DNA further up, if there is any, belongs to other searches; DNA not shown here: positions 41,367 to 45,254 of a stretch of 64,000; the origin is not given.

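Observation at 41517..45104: Cyclase-STAND-TPR architecture without an output domain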

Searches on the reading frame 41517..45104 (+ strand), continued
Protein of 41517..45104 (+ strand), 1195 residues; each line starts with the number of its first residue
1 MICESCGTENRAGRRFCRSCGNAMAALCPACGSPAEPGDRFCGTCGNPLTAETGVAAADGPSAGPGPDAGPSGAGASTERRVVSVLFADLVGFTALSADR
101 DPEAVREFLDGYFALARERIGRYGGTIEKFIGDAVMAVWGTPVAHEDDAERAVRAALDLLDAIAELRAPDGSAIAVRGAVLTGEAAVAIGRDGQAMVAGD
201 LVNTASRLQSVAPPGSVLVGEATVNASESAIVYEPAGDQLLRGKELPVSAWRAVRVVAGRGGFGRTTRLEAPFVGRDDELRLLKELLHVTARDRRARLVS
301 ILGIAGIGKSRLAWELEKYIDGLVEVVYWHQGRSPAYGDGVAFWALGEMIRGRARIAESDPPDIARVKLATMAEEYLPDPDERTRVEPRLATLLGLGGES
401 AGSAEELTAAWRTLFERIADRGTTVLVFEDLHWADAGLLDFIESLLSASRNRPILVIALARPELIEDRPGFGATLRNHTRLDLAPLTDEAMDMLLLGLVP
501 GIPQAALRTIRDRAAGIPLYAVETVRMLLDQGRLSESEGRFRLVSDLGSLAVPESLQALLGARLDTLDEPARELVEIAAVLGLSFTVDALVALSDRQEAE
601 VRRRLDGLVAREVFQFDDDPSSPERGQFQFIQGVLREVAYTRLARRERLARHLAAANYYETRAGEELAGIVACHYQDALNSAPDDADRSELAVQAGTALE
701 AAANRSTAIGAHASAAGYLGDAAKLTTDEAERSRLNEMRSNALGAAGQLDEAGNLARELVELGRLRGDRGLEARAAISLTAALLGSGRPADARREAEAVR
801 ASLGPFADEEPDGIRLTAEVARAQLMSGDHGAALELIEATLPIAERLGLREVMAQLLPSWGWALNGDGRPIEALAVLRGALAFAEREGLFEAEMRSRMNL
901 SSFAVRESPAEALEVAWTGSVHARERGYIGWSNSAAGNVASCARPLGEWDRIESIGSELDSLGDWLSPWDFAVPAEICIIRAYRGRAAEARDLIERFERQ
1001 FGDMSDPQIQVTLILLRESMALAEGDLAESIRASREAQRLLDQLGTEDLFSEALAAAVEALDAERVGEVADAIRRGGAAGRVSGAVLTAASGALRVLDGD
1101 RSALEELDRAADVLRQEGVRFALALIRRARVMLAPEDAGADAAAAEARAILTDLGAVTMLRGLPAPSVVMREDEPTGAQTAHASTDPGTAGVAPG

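Call 10: find_homologous_proteins(query=window:41517-45104:+, max_evalue=1e-10)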
Query window:41517-45104:+ (1195 aa): 8000 proteins with E <= 1e-10 among 8000 candidates; the best 120 are listed.
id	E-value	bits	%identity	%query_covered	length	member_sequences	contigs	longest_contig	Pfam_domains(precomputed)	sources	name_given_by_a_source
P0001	0.0e+0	2559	100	100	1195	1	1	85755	PF13240.12,PF12773.14,PF00211.26,PF13248.12,PF13191.13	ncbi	ncbi:MAG: adenylate/guanylate cyclase domain-containing protein [Chloroflexota bacterium]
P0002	0.0e+0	2268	89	100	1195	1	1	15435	PF13240.12,PF12773.14,PF00211.26,PF13248.12,PF13191.13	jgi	jgi:class 3 adenylate cyclase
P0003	0.0e+0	2242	88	100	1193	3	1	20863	PF13240.12,PF12773.14,PF00211.26,PF13191.13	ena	-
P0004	0.0e+0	2136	85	100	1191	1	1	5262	PF13240.12,PF12773.14,PF24463.2,PF00211.26,PF13248.12,PF13191.13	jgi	jgi:class 3 adenylate cyclase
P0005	0.0e+0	2103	84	97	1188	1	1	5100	PF13240.12,PF12773.14,PF00211.26,PF13248.12,PF13191.13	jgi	jgi:class 3 adenylate cyclase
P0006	0.0e+0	1828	74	97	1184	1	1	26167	PF13240.12,PF12773.14,PF24463.2,PF00211.26,PF13248.12,PF13191.13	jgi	jgi:class 3 adenylate cyclase/tetratricopeptide (TPR) repeat protein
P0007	0.0e+0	1792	73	97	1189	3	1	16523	PF13240.12,PF12773.14,PF24463.2,PF00211.26,PF13248.12,PF13191.13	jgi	jgi:class 3 adenylate cyclase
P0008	0.0e+0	1731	71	98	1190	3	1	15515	PF13240.12,PF12773.14,PF24463.2,PF00211.26,PF13248.12,PF13191.13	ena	-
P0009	0.0e+0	1727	71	98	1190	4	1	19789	PF13240.12,PF12773.14,PF24463.2,PF00211.26,PF13248.12,PF13191.13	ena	-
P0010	0.0e+0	1719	70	99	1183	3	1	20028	PF13240.12,PF12773.14,PF00211.26,PF13248.12,PF13191.13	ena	-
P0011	0.0e+0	1675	75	90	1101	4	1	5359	PF00211.26,PF13191.13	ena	-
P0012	0.0e+0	1631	68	97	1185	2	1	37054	PF13240.12,PF12773.14,PF00211.26,PF13248.12,PF13191.13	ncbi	-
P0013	0.0e+0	1616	67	97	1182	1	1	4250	PF13240.12,PF12773.14,PF24463.2,PF00211.26,PF13248.12,PF13191.13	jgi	jgi:class 3 adenylate cyclase/tetratricopeptide (TPR) repeat protein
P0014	0.0e+0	1610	67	97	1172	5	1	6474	PF13240.12,PF12773.14,PF24463.2,PF00211.26,PF13248.12,PF13191.13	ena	-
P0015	0.0e+0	1608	71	91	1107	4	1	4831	PF00211.26,PF13191.13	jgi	jgi:class 3 adenylate cyclase/tetratricopeptide (TPR) repeat protein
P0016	0.0e+0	1597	66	97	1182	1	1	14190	PF13240.12,PF12773.14,PF24463.2,PF00211.26,PF13248.12,PF13191.13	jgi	jgi:class 3 adenylate cyclase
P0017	0.0e+0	1594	70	92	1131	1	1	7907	PF00211.26,PF13191.13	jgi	jgi:class 3 adenylate cyclase/tetratricopeptide (TPR) repeat protein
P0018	0.0e+0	1593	65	99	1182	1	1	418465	PF13240.12,PF17874.8,PF12773.14,PF24463.2,PF00211.26,PF13248.12,PF13191.13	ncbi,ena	-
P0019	0.0e+0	1581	65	98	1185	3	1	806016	PF13240.12,PF12773.14,PF00211.26,PF13248.12,PF13191.13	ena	-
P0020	0.0e+0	1575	64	99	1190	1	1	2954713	PF13240.12,PF12773.14,PF24463.2,PF00211.26,PF13248.12,PF13191.13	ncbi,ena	-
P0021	0.0e+0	1570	69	93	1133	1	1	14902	PF00211.26,PF13191.13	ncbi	-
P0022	0.0e+0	1568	66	97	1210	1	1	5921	PF13240.12,PF17874.8,PF12773.14,PF24463.2,PF00211.26,PF13248.12,PF13191.13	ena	-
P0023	0.0e+0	1472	69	84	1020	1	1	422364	PF13240.12,PF12773.14,PF24463.2,PF00211.26,PF13248.12,PF13191.13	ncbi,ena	-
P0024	0.0e+0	1412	62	98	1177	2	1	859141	PF13240.12,PF12773.14,PF24463.2,PF00211.26,PF13248.12,PF13191.13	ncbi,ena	-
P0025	0.0e+0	1397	64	91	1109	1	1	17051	PF00211.26,PF13191.13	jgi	jgi:class 3 adenylate cyclase/tetratricopeptide (TPR) repeat protein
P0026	0.0e+0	1381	60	98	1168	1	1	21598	PF13240.12,PF12773.14,PF24463.2,PF00211.26,PF13248.12,PF13191.13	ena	-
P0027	0.0e+0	1367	79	69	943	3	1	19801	PF13424.13,PF00211.26,PF13191.13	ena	-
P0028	0.0e+0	1354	60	97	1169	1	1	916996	PF13240.12,PF12773.14,PF24463.2,PF00211.26,PF13248.12,PF13191.13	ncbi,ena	-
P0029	0.0e+0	1349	59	98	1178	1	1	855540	PF13240.12,PF12773.14,PF24463.2,PF00211.26,PF13248.12,PF13191.13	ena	-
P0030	0.0e+0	1349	60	97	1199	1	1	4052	PF13240.12,PF12773.14,PF00211.26,PF13191.13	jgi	jgi:class 3 adenylate cyclase/tetratricopeptide (TPR) repeat protein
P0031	0.0e+0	1335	59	97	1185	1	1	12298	PF13240.12,PF12773.14,PF24463.2,PF25872.1,PF00211.26,PF13248.12,PF13191.13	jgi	jgi:class 3 adenylate cyclase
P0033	0.0e+0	1307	61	95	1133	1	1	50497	PF00211.26,PF13191.13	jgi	jgi:class 3 adenylate cyclase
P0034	0.0e+0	1283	57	98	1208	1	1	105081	PF13240.12,PF12773.14,PF00211.26,PF13191.13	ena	-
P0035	0.0e+0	1262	57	97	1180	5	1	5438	PF13240.12,PF12773.14,PF24463.2,PF13424.13,PF00211.26,PF13248.12,PF13191.13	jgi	jgi:class 3 adenylate cyclase/tetratricopeptide (TPR) repeat protein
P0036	0.0e+0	1253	60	90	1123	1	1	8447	PF13424.13,PF00211.26,PF13191.13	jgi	jgi:class 3 adenylate cyclase/tetratricopeptide (TPR) repeat protein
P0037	0.0e+0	1251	57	97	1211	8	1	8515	PF13240.12,PF12773.14,PF24463.2,PF00211.26,PF13248.12,PF13191.13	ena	-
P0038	0.0e+0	1251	57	97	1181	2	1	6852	PF13240.12,PF12773.14,PF00211.26,PF13248.12,PF13191.13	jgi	jgi:class 3 adenylate cyclase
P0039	0.0e+0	1243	63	83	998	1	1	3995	PF13240.12,PF12773.14,PF24463.2,PF00211.26,PF13248.12,PF13191.13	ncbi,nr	ncbi:MAG TPA: adenylate/guanylate cyclase domain-containing protein, partial [Candidatus Dormibacter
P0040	0.0e+0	1242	57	97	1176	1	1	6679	PF13240.12,PF12773.14,PF24463.2,PF00211.26,PF13248.12,PF13191.13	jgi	jgi:class 3 adenylate cyclase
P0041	0.0e+0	1217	57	97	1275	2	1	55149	PF13240.12,PF12773.14,PF24463.2,PF00211.26,PF13248.12,PF13191.13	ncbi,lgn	-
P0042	0.0e+0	1217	57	93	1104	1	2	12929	PF00211.26,PF13191.13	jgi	jgi:class 3 adenylate cyclase/tetratricopeptide (TPR) repeat protein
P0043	0.0e+0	1215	56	97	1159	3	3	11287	PF13240.12,PF00211.26,PF13191.13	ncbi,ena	-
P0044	0.0e+0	1204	58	91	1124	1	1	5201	PF00211.26,PF13191.13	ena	-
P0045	0.0e+0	1204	56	95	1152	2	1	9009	PF25873.1,PF00211.26,PF13191.13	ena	-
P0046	0.0e+0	1199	55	100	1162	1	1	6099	PF13240.12,PF12773.14,PF24463.2,PF00211.26,PF13248.12,PF13191.13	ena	-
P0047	0.0e+0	1199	55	97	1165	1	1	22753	PF13240.12,PF12773.14,PF24463.2,PF00211.26,PF13248.12,PF13191.13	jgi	jgi:class 3 adenylate cyclase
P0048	0.0e+0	1199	55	99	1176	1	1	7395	PF13240.12,PF12773.14,PF24463.2,PF00211.26,PF13248.12,PF13191.13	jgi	jgi:class 3 adenylate cyclase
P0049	0.0e+0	1196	89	52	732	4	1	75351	PF13240.12,PF12773.14,PF24463.2,PF00211.26,PF13248.12,PF13191.13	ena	-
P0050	0.0e+0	1196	55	97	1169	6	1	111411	PF13240.12,PF12773.14,PF24463.2,PF00211.26,PF00641.24,PF13248.12,PF13191.13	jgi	jgi:class 3 adenylate cyclase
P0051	0.0e+0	1188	55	97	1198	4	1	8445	PF13240.12,PF12773.14,PF24463.2,PF00211.26,PF13248.12,PF13191.13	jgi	jgi:class 3 adenylate cyclase/tetratricopeptide (TPR) repeat protein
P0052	0.0e+0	1187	55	97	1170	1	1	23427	PF13240.12,PF12773.14,PF24463.2,PF00211.26,PF13248.12,PF13191.13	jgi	jgi:class 3 adenylate cyclase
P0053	0.0e+0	1187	55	97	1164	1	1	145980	PF13240.12,PF12773.14,PF24463.2,PF00211.26,PF13248.12,PF13191.13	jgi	jgi:class 3 adenylate cyclase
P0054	0.0e+0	1184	73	64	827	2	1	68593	PF13240.12,PF12773.14,PF24463.2,PF00211.26,PF13248.12,PF13191.13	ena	-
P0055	0.0e+0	1180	55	95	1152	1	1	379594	PF25873.1,PF00211.26,PF13191.13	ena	-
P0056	0.0e+0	1170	54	98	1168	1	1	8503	PF13240.12,PF12773.14,PF24463.2,PF00211.26,PF13248.12,PF13191.13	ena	-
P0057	0.0e+0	1164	57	91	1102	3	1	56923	PF25873.1,PF00211.26,PF13191.13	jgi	jgi:class 3 adenylate cyclase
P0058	0.0e+0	1160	63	76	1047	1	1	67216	PF13240.12,PF12773.14,PF24463.2,PF00211.26,PF13248.12,PF13191.13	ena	-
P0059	0.0e+0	1155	73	62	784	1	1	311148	PF13240.12,PF12773.14,PF24463.2,PF00211.26,PF13248.12,PF13191.13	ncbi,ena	-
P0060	0.0e+0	1154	53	97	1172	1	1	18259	PF13240.12,PF12773.14,PF24463.2,PF00211.26,PF13248.12,PF13191.13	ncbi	-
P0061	0.0e+0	1151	56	92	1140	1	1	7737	PF25873.1,PF00211.26,PF13191.13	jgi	jgi:class 3 adenylate cyclase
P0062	0.0e+0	1141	53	98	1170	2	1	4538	PF13240.12,PF12773.14,PF24463.2,PF00211.26,PF13248.12,PF13191.13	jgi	jgi:class 3 adenylate cyclase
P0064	0.0e+0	1131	54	97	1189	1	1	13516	PF13240.12,PF17874.8,PF12773.14,PF24463.2,PF13424.13,PF00211.26,PF13248.12,PF13191.13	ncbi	-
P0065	0.0e+0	1128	52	98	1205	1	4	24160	PF13240.12,PF12773.14,PF24463.2,PF00211.26,PF13191.13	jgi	jgi:class 3 adenylate cyclase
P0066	0.0e+0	1124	56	92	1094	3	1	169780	PF00211.26,PF13191.13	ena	-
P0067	0.0e+0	1114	56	90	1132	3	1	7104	PF17874.8,PF00211.26,PF13191.13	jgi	jgi:class 3 adenylate cyclase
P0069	0.0e+0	1102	52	97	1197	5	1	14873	PF13240.12,PF12773.14,PF24463.2,PF00211.26,PF13248.12,PF13191.13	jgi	jgi:class 3 adenylate cyclase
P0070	0.0e+0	1100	52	97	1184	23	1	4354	PF13240.12,PF12773.14,PF24463.2,PF00211.26,PF13191.13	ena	-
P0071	0.0e+0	1099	53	97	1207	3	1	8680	PF13240.12,PF12773.14,PF24463.2,PF00211.26,PF13248.12,PF13191.13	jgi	-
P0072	0.0e+0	1094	52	97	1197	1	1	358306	PF13240.12,PF12773.14,PF24463.2,PF00211.26,PF13248.12,PF13191.13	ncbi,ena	-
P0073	0.0e+0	1086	51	95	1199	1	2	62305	PF13240.12,PF12773.14,PF24463.2,PF00211.26,PF13248.12,PF13191.13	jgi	jgi:class 3 adenylate cyclase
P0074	0.0e+0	1084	53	97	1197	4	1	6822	PF13240.12,PF12773.14,PF24463.2,PF00211.26,PF13248.12,PF13191.13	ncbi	-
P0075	0.0e+0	1072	51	97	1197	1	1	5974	PF13240.12,PF12773.14,PF24463.2,PF00211.26,PF13248.12,PF13191.13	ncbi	-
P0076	0.0e+0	1066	51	97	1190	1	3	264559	PF13240.12,PF12773.14,PF24463.2,PF13424.13,PF00211.26,PF13248.12,PF13191.13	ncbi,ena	ncbi:MAG: adenylate/guanylate cyclase domain-containing protein [Chloroflexota bacterium]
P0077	0.0e+0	1050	54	87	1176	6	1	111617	PF13240.12,PF12773.14,PF24463.2,PF00211.26,PF13248.12,PF13191.13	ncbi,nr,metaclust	ncbi:MAG: hypothetical protein A2X23_01055 [Chloroflexi bacterium GWC2_73_18]|nr:MAG: hypothetical p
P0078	0.0e+0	1049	53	86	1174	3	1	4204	PF13240.12,PF12773.14,PF24463.2,PF00211.26,PF13248.12,PF13191.13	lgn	-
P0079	0.0e+0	1049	53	93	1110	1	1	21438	PF00211.26,PF13191.13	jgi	jgi:class 3 adenylate cyclase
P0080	0.0e+0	1047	53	87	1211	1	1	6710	PF13240.12,PF12773.14,PF24463.2,PF13424.13,PF00211.26,PF13248.12,PF13191.13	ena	-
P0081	0.0e+0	1046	53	82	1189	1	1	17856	PF13240.12,PF12773.14,PF24463.2,PF00211.26,PF13248.12,PF13191.13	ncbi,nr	ncbi:MAG TPA: AAA family ATPase [Patescibacteria group bacterium]|nr:AAA family ATPase [Patescibacte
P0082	0.0e+0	1043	50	97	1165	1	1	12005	PF13240.12,PF12773.14,PF00211.26,PF13248.12,PF13191.13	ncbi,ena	-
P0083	0.0e+0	1042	54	85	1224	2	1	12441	PF13240.12,PF12773.14,PF24463.2,PF00211.26,PF13248.12,PF13191.13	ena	-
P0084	0.0e+0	1041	51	94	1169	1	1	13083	PF00211.26,PF13191.13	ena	-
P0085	0.0e+0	1024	50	97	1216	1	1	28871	PF13240.12,PF12773.14,PF24463.2,PF00211.26,PF13248.12,PF13191.13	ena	-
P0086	0.0e+0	1023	50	96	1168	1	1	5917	PF13240.12,PF12773.14,PF24463.2,PF00211.26,PF13248.12,PF13191.13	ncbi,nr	ncbi:MAG TPA: AAA family ATPase, partial [Candidatus Limnocylindrales bacterium]|nr:AAA family ATPas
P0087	0.0e+0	1017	58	79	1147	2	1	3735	PF17874.8,PF13424.13,PF00211.26,PF13191.13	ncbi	ncbi:MAG TPA: adenylate/guanylate cyclase domain-containing protein [Candidatus Limnocylindrales bac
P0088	0.0e+0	1013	50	96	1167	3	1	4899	PF00211.26,PF13248.12,PF13191.13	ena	-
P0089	1.9e-298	1011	50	96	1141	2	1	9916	PF00211.26,PF13191.13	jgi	jgi:class 3 adenylate cyclase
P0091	9.6e-297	1006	49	96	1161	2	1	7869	PF00211.26,PF13248.12,PF13191.13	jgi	-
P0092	1.4e-296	1005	49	99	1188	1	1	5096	PF13240.12,PF12773.14,PF24463.2,PF00211.26,PF13248.12,PF13191.13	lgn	-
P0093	2.8e-296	1004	49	97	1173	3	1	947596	PF13240.12,PF12773.14,PF00211.26,PF13248.12,PF13191.13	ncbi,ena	-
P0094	3.8e-296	1004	49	96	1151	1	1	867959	PF13240.12,PF00211.26,PF13248.12,PF13191.13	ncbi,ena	-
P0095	2.1e-295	1001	50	95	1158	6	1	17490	PF00211.26,PF13191.13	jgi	-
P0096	2.4e-295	1001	53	78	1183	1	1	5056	PF13240.12,PF12773.14,PF24463.2,PF13424.13,PF00211.26,PF13191.13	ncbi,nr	ncbi:MAG: AAA family ATPase [Chloroflexota bacterium]|nr:AAA family ATPase [Chloroflexota bacterium]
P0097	6.1e-295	1000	50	96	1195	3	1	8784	PF13240.12,PF12773.14,PF24463.2,PF00211.26,PF13248.12,PF13191.13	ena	-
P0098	8.4e-295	999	55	86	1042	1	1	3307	PF00211.26,PF13191.13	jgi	jgi:hypothetical protein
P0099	4.0e-294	997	50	96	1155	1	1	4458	PF00211.26,PF13248.12,PF13191.13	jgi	jgi:class 3 adenylate cyclase/tetratricopeptide (TPR) repeat protein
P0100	2.0e-293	995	50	96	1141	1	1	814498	PF00211.26,PF13248.12,PF13191.13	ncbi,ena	-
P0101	2.7e-293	994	53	83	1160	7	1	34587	PF13424.13,PF00211.26,PF13248.12,PF13191.13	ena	-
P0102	8.9e-293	993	50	96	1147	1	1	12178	PF24463.2,PF00211.26,PF13248.12,PF13191.13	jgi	jgi:class 3 adenylate cyclase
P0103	1.1e-292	992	50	86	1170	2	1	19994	PF13240.12,PF12773.14,PF24463.2,PF13424.13,PF00211.26,PF13248.12,PF13191.13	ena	-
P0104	4.1e-291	987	52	93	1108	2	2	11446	PF17874.8,PF00211.26,PF13191.13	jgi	jgi:class 3 adenylate cyclase/tetratricopeptide (TPR) repeat protein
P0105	1.2e-290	986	51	86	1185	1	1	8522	PF13240.12,PF12773.14,PF24463.2,PF00211.26,PF13248.12,PF13191.13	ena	-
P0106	1.7e-290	985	50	87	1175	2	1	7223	PF13240.12,PF12773.14,PF24463.2,PF13424.13,PF00211.26,PF13248.12,PF13191.13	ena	-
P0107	1.7e-290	985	78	49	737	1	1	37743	PF00211.26,PF13191.13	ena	-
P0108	2.4e-290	985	48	97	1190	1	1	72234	PF13240.12,PF17874.8,PF12773.14,PF24463.2,PF13424.13,PF00211.26,PF13248.12,PF13191.13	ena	-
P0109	3.8e-290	984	50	96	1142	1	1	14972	PF00211.26,PF13248.12,PF13191.13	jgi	jgi:class 3 adenylate cyclase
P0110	1.4e-289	982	48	97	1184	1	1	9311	PF13240.12,PF12773.14,PF24463.2,PF00211.26,PF13248.12,PF13191.13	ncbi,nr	ncbi:MAG: AAA family ATPase [Chloroflexota bacterium]|nr:AAA family ATPase [Chloroflexota bacterium]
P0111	1.6e-289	982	48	99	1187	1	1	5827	PF13240.12,PF12773.14,PF00515.35,PF24463.2,PF13424.13,PF00211.26,PF13248.12,PF13191.13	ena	-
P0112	2.2e-289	981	48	97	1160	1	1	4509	PF10602.16,PF13240.12,PF17874.8,PF12773.14,PF24463.2,PF13424.13,PF00211.26,PF13248.12,PF13191.13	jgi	jgi:class 3 adenylate cyclase/tetratricopeptide (TPR) repeat protein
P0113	8.7e-289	979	46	97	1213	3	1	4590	PF13240.12,PF12773.14,PF24463.2,PF13424.13,PF00211.26,PF13248.12,PF13191.13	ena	-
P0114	1.3e-288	979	47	97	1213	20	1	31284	PF13240.12,PF12773.14,PF24463.2,PF13424.13,PF00211.26,PF13191.13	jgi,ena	-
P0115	1.7e-288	978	49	97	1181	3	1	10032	PF13240.12,PF12773.14,PF24463.2,PF13424.13,PF00211.26,PF13248.12,PF13191.13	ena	-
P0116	2.1e-288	978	49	96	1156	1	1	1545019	PF00211.26,PF13248.12,PF13191.13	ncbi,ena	-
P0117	2.3e-288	978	49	95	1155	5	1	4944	PF17874.8,PF00211.26,PF13191.13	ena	-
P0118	3.6e-288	977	48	96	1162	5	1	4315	PF00211.26,PF13248.12,PF13191.13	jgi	-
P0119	3.8e-287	974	49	96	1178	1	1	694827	PF13240.12,PF00211.26,PF13248.12,PF13191.13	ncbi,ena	-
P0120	4.3e-287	974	47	99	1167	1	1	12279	PF13240.12,PF12773.14,PF24463.2,PF00211.26,PF13248.12,PF13191.13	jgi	jgi:class 3 adenylate cyclase/tetratricopeptide (TPR) repeat protein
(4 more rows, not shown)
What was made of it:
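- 41517..45104 (+): Copy 1 gene: DZR - class III cyclase - STAND NTPase - TPR sensor, 1195 aa. 100% identical to NCBI MAG protein P0001 (call 10).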
